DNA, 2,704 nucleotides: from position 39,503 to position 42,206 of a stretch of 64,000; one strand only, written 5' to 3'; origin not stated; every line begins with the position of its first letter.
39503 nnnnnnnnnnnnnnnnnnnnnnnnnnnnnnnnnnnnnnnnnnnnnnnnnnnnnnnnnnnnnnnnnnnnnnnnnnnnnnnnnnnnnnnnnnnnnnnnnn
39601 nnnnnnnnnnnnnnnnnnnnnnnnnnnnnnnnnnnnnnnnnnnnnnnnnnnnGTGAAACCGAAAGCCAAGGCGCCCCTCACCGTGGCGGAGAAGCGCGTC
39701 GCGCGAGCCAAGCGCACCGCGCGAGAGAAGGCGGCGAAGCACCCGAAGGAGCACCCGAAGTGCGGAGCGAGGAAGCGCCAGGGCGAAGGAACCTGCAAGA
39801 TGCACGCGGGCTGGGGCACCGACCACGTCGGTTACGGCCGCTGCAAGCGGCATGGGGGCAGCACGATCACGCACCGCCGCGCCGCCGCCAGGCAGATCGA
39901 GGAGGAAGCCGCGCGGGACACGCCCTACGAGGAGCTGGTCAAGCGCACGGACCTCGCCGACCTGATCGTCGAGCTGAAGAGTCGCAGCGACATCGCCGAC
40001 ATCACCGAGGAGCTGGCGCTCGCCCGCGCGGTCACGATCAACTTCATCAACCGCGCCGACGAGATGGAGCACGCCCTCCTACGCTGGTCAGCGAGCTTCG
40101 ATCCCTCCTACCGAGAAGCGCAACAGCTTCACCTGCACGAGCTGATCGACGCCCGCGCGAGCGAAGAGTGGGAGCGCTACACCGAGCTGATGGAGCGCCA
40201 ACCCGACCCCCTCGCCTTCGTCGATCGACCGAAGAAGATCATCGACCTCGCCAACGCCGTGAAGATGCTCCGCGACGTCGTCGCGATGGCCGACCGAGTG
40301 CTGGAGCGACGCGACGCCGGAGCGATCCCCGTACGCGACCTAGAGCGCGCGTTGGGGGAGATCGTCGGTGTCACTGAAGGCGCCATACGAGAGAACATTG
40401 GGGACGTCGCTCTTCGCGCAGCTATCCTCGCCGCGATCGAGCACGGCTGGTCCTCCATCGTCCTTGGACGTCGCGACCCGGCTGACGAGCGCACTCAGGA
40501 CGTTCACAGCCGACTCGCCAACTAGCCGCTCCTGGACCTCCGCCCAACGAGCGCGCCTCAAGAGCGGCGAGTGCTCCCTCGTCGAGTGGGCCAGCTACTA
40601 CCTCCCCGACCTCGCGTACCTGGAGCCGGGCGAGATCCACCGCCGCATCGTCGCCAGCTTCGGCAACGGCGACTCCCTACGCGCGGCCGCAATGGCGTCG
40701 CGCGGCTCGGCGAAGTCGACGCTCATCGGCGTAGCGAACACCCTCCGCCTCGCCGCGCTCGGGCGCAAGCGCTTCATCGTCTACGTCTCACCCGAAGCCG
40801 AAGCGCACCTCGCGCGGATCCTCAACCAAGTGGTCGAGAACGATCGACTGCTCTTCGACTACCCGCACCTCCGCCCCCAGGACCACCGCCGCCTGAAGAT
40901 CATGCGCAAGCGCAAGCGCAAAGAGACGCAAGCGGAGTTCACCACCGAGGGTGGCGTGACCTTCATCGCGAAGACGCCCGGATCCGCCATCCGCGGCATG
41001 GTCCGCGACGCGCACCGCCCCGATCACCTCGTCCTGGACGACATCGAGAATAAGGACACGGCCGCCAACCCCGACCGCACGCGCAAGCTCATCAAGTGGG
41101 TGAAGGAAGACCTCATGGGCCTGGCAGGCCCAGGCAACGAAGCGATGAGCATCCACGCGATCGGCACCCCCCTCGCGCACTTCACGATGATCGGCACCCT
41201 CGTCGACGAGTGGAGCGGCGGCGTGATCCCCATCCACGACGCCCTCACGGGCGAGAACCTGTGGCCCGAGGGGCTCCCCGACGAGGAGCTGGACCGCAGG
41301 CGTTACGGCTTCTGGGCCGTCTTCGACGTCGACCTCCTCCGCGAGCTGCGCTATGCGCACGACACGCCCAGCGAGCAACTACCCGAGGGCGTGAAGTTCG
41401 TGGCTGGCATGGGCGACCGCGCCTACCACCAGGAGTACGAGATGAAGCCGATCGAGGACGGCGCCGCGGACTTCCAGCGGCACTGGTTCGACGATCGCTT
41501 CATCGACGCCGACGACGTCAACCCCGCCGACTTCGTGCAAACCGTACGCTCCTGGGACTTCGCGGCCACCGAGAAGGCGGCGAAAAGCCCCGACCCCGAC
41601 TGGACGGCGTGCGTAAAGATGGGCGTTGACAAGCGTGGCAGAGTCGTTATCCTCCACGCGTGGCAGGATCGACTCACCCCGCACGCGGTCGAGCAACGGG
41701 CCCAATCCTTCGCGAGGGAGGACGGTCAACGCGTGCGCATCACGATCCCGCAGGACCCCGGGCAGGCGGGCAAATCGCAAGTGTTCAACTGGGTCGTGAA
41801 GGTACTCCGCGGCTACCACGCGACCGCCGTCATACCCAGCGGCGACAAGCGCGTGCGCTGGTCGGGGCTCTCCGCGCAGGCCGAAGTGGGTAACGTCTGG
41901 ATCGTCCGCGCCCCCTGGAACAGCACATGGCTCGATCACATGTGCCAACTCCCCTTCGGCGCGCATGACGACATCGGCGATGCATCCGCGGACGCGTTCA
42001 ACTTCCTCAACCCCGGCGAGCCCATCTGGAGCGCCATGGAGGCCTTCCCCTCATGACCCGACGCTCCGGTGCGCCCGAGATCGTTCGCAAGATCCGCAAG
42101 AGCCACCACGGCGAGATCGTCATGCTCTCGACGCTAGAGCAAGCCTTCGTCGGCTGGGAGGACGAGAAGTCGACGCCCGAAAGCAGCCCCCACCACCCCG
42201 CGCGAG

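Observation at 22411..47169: Nine copies of a ~62-bp promoter-plus-RBS cassette drive all accessory genes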

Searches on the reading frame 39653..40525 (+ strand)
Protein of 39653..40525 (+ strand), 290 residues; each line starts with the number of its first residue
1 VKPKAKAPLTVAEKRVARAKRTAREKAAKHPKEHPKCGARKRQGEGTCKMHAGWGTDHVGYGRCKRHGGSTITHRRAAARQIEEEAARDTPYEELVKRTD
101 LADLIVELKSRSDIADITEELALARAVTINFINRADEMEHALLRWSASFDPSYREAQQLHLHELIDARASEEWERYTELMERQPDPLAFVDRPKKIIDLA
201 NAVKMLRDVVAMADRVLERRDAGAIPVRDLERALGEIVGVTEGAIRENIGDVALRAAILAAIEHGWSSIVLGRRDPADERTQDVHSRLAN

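Call 17: search_protein_families(library=pfam, proteins=[window:39653-40525:+], max_evalue=0.01)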
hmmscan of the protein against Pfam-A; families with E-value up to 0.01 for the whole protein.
window:39653-40525:+ (290 aa): 0 families

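Call 78: search_protein_families(library=phrogs, proteins=[window:39653-40525:+], max_evalue=0.001)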
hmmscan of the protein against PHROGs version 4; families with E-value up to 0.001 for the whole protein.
window:39653-40525:+ (290 aa): 1 family
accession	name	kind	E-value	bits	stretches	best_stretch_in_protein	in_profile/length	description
phrog_9231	-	head and packaging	0.00049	20.9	1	27-75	12-67/240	terminase small subunit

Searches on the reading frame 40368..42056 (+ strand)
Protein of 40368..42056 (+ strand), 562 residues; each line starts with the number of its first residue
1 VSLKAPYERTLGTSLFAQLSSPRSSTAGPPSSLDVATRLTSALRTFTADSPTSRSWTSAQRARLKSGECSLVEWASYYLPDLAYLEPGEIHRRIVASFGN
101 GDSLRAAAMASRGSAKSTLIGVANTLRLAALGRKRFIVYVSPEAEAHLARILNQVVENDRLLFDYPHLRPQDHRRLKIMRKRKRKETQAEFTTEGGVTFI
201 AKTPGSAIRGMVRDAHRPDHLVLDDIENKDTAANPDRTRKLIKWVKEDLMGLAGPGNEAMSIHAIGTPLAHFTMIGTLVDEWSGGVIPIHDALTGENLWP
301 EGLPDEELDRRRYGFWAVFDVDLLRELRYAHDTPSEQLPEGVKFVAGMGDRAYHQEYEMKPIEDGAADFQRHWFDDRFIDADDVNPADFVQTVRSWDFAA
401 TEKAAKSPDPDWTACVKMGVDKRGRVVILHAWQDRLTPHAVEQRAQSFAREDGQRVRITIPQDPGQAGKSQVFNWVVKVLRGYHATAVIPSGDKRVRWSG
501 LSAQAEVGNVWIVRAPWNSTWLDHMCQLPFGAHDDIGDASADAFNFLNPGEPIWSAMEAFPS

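Call 9: search_protein_families(library=pfam, proteins=[window:40368-42056:+])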
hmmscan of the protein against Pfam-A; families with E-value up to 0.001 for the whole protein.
window:40368-42056:+ (562 aa): 1 family
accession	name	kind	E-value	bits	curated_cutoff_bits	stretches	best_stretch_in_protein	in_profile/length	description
PF17289.8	Terminase_6C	-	8.3e-10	39.3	22.6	1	395-544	2-152/155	Terminase RNaseH-like domain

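Call 11: search_dna_similar(query=window:40368-42056:+, collection=phages, mode=protein, max_rows=20)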
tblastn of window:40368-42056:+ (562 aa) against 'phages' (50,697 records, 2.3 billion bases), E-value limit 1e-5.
Records with a match: 1089; places in all: 1090; records where one place covers at least 80% of the query: 1.
Best place of each record, by identity: <60% 1089.
By first word of the organism name: Pseudomonas 299; Escherichia 168; Ralstonia 92; Acinetobacter 87; Vibrio 86; Salmonella 80; Erwinia 29; Shigella 23; Bacteroides 21; Bacteriophage 16; and 50 more.
By host as written in the record: - 166; Pseudomonas aeruginosa 100; Ralstonia solanacearum 64; Escherichia coli 58; Acinetobacter baumannii 36; Pseudomonas aeruginosa PAO1 26; Escherichia coli K-12 MG1655 21; Vibrio cholerae 19; and 304 more.
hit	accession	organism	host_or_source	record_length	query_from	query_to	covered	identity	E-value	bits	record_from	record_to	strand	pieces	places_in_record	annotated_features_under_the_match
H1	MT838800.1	Bacteriophage sp.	human fecal samples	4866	73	539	83%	23.2%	6e-12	75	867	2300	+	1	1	record has no annotation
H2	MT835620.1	Bacteriophage sp.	human fecal samples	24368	101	539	78%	23.7%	3e-10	69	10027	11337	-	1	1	record has no annotation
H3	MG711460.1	Faecalibacterium phage FP_Mushu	Faecalibacterium prausnitzii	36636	101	539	78%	23.7%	4e-10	69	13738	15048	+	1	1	terminase large subunit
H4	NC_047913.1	Faecalibacterium phage FP_Mushu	Faecalibacterium prausnitzii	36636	101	539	78%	23.7%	4e-10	69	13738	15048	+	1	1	terminase large subunit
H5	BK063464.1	Mushuvirus mushu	Oscillospiraceae sp. ER4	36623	101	539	78%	23.2%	8e-10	68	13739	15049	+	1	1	terminase large subunit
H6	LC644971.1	Acetobacter phage phiAO1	Acetobacter orleanensis NBRC 3170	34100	221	553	59%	29.3%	2e-27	124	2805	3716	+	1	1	phage Terminase protein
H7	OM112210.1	Bacillus phage PK2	Bacillus sp. (in: Bacteria)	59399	105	539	77%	22.2%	8e-13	78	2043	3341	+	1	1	terminase large subunit protein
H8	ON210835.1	Bacillus phage 268TH002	Bacillus subtilis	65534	105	539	77%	22.0%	4e-8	62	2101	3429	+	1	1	4: terminase large subunit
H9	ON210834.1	Bacillus phage 268TH007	Bacillus subtilis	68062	105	539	77%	22.0%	4e-8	62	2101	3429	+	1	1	4: terminase large subunit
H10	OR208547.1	Bacillus phage phi18-2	Bacillus subtilis 18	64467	105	539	77%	22.0%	6e-8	62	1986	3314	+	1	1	hypothetical protein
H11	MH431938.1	Paenibacillus phage C7Cdelta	Paenibacillus larvae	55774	74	455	68%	24.2%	3e-11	73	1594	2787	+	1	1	terminase large subunit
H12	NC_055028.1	Paenibacillus phage C7Cdelta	Paenibacillus larvae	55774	74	455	68%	24.2%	3e-11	73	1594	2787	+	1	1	terminase large subunit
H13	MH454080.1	Paenibacillus phage Ley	Paenibacillus larvae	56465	74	455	68%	24.2%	3e-11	73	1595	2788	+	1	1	terminase large subunit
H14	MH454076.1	Paenibacillus phage Ash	Paenibacillus larvae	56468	74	455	68%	24.2%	3e-11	73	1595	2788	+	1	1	terminase large subunit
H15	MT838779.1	Bacteriophage sp.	human fecal samples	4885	14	430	74%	22.0%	1e-8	64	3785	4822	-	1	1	record has no annotation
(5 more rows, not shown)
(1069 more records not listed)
